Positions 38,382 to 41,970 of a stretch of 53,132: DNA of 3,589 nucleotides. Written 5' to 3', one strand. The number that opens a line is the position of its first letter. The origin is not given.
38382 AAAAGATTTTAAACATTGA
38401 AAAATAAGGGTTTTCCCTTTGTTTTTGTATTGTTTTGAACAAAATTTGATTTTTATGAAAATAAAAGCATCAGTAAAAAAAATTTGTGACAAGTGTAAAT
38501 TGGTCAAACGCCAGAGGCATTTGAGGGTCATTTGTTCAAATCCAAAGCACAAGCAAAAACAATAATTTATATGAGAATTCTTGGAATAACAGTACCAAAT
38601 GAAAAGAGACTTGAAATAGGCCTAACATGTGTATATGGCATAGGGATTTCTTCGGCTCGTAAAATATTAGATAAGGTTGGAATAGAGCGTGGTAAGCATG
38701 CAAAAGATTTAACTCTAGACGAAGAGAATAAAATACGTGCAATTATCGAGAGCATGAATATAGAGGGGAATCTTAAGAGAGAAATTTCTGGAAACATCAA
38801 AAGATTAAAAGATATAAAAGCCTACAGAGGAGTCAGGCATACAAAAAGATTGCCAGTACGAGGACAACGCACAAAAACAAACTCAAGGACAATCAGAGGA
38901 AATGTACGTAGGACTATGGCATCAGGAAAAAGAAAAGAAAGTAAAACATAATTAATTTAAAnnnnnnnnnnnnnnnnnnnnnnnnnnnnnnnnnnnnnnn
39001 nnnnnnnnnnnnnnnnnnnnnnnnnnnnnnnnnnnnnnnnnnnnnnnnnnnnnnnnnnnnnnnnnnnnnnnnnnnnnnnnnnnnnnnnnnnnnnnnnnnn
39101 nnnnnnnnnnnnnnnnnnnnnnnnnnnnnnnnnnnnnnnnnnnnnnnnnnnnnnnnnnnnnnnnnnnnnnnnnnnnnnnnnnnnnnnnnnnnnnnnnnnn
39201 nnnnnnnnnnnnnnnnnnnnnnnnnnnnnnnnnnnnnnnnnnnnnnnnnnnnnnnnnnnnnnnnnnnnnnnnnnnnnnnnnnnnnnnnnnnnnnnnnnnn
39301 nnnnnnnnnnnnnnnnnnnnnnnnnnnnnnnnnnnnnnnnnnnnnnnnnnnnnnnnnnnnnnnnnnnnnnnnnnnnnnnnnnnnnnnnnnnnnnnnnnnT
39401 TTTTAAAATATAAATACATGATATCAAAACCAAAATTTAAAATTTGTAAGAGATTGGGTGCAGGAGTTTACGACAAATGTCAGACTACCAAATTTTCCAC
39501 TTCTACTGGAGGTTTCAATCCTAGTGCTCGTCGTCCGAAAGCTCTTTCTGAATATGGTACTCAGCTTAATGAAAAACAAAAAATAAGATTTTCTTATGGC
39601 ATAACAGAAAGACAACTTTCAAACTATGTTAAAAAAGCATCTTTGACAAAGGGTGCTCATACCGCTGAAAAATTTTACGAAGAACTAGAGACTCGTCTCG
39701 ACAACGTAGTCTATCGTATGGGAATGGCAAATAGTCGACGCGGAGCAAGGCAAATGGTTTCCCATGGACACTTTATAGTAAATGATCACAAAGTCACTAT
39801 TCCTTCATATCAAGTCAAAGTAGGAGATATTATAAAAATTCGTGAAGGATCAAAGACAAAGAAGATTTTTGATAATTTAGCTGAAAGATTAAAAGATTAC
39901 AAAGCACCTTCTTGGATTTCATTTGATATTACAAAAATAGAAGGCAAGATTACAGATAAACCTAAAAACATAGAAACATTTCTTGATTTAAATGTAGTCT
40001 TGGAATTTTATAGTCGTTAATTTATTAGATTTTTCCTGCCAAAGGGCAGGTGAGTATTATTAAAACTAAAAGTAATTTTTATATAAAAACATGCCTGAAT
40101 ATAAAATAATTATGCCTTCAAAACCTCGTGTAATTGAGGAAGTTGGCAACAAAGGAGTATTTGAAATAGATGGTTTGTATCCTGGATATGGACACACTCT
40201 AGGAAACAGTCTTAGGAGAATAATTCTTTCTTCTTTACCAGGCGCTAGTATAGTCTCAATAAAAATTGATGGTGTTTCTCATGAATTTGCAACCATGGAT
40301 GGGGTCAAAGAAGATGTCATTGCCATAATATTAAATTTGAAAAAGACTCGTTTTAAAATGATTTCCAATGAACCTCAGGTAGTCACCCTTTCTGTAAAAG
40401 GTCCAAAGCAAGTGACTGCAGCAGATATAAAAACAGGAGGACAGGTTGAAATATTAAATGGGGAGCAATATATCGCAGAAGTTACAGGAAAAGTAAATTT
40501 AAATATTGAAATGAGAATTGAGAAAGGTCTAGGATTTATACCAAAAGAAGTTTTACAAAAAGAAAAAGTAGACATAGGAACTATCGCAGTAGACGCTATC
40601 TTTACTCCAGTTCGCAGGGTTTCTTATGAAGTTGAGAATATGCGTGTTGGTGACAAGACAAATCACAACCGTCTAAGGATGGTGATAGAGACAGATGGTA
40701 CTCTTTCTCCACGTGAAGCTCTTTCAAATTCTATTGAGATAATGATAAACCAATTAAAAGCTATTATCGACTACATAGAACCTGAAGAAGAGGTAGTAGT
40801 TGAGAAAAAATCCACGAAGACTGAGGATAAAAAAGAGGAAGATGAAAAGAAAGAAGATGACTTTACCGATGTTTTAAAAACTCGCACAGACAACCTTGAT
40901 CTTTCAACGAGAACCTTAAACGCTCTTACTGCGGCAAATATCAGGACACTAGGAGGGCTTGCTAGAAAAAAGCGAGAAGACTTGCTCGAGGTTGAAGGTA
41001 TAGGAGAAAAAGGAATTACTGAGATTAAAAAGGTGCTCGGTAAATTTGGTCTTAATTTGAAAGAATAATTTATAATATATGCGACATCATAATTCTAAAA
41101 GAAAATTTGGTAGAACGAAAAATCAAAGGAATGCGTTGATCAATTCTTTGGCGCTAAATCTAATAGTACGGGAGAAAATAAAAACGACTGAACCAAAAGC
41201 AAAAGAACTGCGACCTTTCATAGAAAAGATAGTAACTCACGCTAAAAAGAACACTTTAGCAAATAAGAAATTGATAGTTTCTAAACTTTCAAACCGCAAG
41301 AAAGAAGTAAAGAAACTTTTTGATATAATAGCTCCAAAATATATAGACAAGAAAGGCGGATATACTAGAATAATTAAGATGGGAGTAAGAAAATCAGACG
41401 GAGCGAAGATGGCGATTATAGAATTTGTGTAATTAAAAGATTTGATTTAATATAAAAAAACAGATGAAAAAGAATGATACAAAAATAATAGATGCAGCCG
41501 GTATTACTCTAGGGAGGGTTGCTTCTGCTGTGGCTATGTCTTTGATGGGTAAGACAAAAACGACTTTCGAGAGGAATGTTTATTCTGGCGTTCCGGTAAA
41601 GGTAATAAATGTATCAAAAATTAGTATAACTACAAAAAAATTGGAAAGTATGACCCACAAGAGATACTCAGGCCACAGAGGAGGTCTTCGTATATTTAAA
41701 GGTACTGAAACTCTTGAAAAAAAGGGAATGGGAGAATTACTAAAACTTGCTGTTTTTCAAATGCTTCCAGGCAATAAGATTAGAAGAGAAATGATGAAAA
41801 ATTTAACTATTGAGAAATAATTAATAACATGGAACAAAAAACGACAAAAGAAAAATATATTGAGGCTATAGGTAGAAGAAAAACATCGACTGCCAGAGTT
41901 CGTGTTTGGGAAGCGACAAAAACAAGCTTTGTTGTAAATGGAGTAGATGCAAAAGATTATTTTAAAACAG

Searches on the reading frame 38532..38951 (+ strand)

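Call 11: search_protein_families(library=pfam, proteins=[window:38532-38951:+], max_evalue=0.001)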
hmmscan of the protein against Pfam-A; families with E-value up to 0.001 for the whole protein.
window:38532-38951:+ (139 aa): 1 family
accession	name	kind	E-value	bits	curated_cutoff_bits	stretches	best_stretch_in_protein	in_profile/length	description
PF00416.27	Ribosomal_S13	-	3.9e-26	92.4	31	1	15-120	1-128/128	Ribosomal protein S13/S18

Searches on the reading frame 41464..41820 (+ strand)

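Call 11: search_protein_families(library=pfam, proteins=[window:41464-41820:+], max_evalue=0.001)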
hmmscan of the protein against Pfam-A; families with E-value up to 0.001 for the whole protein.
window:41464-41820:+ (118 aa): 1 family
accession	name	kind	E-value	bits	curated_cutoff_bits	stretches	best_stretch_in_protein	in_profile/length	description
PF00572.24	Ribosomal_L13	-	4.6e-25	88.5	23.8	1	7-116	4-112/119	Ribosomal protein L13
